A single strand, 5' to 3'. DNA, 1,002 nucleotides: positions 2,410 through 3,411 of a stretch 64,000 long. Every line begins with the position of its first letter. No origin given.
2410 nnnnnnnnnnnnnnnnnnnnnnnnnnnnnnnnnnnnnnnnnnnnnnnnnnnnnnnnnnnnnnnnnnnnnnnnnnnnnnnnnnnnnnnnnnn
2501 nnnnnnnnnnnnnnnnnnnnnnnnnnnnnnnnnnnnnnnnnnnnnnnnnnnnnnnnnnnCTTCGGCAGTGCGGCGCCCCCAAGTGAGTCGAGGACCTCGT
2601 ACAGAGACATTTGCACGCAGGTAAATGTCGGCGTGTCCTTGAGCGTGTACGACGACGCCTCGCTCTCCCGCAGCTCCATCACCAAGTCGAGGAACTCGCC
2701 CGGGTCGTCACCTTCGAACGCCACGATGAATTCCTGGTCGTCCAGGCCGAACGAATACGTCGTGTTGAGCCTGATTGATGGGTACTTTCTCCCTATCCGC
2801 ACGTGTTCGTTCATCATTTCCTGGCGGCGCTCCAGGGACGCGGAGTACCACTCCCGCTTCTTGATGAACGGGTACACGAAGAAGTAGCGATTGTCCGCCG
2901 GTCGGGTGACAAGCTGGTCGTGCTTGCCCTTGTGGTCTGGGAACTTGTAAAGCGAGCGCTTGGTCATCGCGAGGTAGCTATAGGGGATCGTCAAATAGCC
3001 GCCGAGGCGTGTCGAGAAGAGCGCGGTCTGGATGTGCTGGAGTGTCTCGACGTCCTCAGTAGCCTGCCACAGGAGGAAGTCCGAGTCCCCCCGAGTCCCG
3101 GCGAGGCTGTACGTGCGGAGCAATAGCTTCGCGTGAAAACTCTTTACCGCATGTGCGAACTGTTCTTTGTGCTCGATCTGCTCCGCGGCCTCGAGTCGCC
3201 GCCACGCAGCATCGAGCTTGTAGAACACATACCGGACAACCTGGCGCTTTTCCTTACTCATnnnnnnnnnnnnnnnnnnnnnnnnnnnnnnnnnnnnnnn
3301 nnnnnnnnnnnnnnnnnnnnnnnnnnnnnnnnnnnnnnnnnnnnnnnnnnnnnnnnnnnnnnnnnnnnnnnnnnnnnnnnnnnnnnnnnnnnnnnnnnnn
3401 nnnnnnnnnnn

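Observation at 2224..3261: Coproheme decarboxylase (HemQ/ChdC) carrying a C-terminal Rieske [2Fe-2S] domain inside a haem operon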

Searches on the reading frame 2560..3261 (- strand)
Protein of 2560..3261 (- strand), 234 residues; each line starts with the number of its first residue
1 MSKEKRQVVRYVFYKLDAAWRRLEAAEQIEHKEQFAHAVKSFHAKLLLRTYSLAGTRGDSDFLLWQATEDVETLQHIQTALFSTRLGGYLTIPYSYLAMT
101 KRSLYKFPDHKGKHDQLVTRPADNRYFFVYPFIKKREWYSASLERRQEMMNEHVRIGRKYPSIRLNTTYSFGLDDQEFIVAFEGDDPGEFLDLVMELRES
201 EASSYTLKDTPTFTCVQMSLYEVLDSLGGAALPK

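Call 55: search_dna_similar(query=window:2560-3261:-, collection=plasmids, mode=protein, max_evalue=0.001, max_rows=40)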
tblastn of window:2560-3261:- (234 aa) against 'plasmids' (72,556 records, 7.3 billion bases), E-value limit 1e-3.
Records with a match: 35; places in all: 36; records where one place covers at least 80% of the query: 16.
Best place of each record, by identity: <60% 35.
By first word of the organism name: Lactococcus 11; Rhodococcus 5; Enterococcus 2; Bacillus 2; Arthrobacter 2; Listeria 2; Thermomicrobium 1; Streptomyces 1; Priestia 1; Nonomuraea 1; and 7 more.
By predicted mobility (MOB-suite, as given by PLSDB): mobilizable 17; non-mobilizable 16; conjugative 2.
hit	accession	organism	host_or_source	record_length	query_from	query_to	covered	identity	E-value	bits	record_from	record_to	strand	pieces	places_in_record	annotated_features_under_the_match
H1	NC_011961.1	Thermomicrobium roseum DSM 5159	-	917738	33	213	77%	38.7%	9e-29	120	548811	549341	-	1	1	chlorite dismutase family protein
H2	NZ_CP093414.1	Lactococcus lactis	Cell culture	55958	1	220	94%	30.8%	5e-14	78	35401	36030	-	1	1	hemQ: hydrogen peroxide-dependent heme synthase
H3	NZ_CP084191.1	Lactococcus lactis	-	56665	1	220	94%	30.8%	5e-14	78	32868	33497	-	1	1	hemQ: hydrogen peroxide-dependent heme synthase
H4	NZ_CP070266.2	Lactococcus lactis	Whole organism,Dairy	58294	1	220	94%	30.8%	5e-14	78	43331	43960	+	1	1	hemQ: hydrogen peroxide-dependent heme synthase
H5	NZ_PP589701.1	Lactococcus sp.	Bacterial culture,Dairy environment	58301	1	220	94%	30.8%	5e-14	78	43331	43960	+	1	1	hemQ: hydrogen peroxide-dependent heme synthase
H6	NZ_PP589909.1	Lactococcus sp.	Bacterial culture,Dairy environment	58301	1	220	94%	30.8%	5e-14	78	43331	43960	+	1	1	hemQ: hydrogen peroxide-dependent heme synthase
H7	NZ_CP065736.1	Lactococcus lactis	-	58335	1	220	94%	30.8%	5e-14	78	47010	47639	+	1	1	hemQ: hydrogen peroxide-dependent heme synthase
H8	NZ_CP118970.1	Lactococcus lactis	Type strain bacterial culture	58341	1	220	94%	30.8%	5e-14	78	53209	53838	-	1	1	hemQ: hydrogen peroxide-dependent heme synthase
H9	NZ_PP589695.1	Lactococcus sp.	Bacterial culture,Dairy environment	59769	1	220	94%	30.8%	5e-14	78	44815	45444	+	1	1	hemQ: hydrogen peroxide-dependent heme synthase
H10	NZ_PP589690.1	Lactococcus sp.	Bacterial culture,Dairy environment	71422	1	220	94%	30.8%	5e-14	78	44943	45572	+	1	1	hemQ: hydrogen peroxide-dependent heme synthase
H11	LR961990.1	Enterococcus faecalis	-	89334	1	220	94%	30.8%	5e-14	78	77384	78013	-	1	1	record has no annotation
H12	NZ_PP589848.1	Lactococcus sp.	Bacterial culture,Dairy environment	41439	1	220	94%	30.8%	5e-14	78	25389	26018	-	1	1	hemQ: hydrogen peroxide-dependent heme synthase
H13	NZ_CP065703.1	Lactococcus lactis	-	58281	1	220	94%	30.8%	5e-14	78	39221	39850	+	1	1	hemQ: hydrogen peroxide-dependent heme synthase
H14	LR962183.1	Enterococcus faecalis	-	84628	1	220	94%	30.8%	8e-14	77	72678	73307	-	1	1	record has no annotation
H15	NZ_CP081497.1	Streptomyces sp. BHT-5-2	whole organism,plant soil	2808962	30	234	88%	30.2%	2e-22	102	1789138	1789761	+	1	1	none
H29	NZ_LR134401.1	Listeria monocytogenes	Homo sapiens,Vein blood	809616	18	204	80%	26.7%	2e-10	67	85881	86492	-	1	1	hemQ: hydrogen peroxide-dependent heme synthase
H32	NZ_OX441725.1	Staphylococcus aureus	Sus scrofa,bacterial culture,Dust sample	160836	51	204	66%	30.6%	1e-11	71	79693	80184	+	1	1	hemQ: hydrogen peroxide-dependent heme synthase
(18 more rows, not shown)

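Call 56: get_annotated_region(hit=H29, flank=300)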
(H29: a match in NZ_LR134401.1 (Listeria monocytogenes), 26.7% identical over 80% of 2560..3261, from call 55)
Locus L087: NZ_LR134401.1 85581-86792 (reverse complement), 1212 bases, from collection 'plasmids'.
description: Listeria monocytogenes strain NCTC7974 plasmid 4, complete sequence
organism: Listeria monocytogenes (NCBI taxid 1639)
taxonomy: Bacteria; Bacillota; Bacilli; Bacillales; Listeriaceae; Listeria; Listeria monocytogenes
host: -; source: Homo sapiens,Vein blood; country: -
typing (MOB-suite, as given by PLSDB): non-mobilizable
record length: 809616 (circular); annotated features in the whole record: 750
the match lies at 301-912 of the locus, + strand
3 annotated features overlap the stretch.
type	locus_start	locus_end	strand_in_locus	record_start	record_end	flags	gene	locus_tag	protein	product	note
CDS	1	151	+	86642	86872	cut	-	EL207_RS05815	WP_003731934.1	helix-turn-helix domain-containing protein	-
CDS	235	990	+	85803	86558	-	hemQ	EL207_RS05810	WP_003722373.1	hydrogen peroxide-dependent heme synthase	GO:0006785 - heme B biosynthetic process [Evidence IEA]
CDS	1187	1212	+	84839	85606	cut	-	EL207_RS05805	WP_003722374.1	ABC transporter ATP-binding protein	-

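Call 57: get_annotated_region(hit=H32, flank=300)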
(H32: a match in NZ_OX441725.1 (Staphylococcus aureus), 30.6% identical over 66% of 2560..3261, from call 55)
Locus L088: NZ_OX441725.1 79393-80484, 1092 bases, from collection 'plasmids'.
description: Staphylococcus aureus isolate 21554_1 plasmid pMOL21554, complete sequence
organism: Staphylococcus aureus (NCBI taxid 1280)
taxonomy: Bacteria; Bacillota; Bacilli; Bacillales; Staphylococcaceae; Staphylococcus; Staphylococcus aureus
host: -; source: Sus scrofa,bacterial culture,Dust sample; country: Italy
typing (MOB-suite, as given by PLSDB): non-mobilizable
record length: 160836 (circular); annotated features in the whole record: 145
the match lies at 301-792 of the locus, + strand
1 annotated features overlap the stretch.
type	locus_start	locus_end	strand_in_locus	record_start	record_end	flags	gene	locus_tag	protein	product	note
CDS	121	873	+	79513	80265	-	hemQ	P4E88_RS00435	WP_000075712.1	hydrogen peroxide-dependent heme synthase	GO:0006785 - heme B biosynthetic process [Evidence IEA]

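Call 58: get_annotated_region(hit=H1, flank=4000)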
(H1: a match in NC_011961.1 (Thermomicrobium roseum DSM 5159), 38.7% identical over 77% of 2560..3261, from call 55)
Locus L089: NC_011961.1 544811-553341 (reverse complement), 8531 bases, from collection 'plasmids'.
description: Thermomicrobium roseum DSM 5159 plasmid unnamed, complete sequence
organism: Thermomicrobium roseum DSM 5159 (NCBI taxid 309801)
taxonomy: Bacteria; Thermomicrobiota; Thermomicrobia; Thermomicrobiales; Thermomicrobiaceae; Thermomicrobium; Thermomicrobium roseum; Thermomicrobium roseum DSM 5159
host: -; source: -; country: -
typing (MOB-suite, as given by PLSDB): non-mobilizable
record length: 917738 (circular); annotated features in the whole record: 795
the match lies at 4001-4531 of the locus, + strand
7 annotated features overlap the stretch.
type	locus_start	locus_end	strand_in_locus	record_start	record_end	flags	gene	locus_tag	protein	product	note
CDS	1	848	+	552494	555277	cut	acnA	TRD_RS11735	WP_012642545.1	aconitate hydratase AcnA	GO:0006099 - tricarboxylic acid cycle [Evidence IEA]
CDS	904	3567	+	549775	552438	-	-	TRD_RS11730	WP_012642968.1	pitrilysin family protein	-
CDS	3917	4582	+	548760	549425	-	-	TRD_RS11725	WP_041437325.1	chlorite dismutase family protein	-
CDS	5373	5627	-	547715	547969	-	-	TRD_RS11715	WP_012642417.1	hypothetical protein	-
CDS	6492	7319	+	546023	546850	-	-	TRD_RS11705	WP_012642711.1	sugar phosphate isomerase/epimerase family protein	-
CDS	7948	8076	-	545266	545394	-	-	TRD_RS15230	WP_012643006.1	hypothetical protein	-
CDS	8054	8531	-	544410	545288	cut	-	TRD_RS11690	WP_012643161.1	alpha/beta hydrolase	-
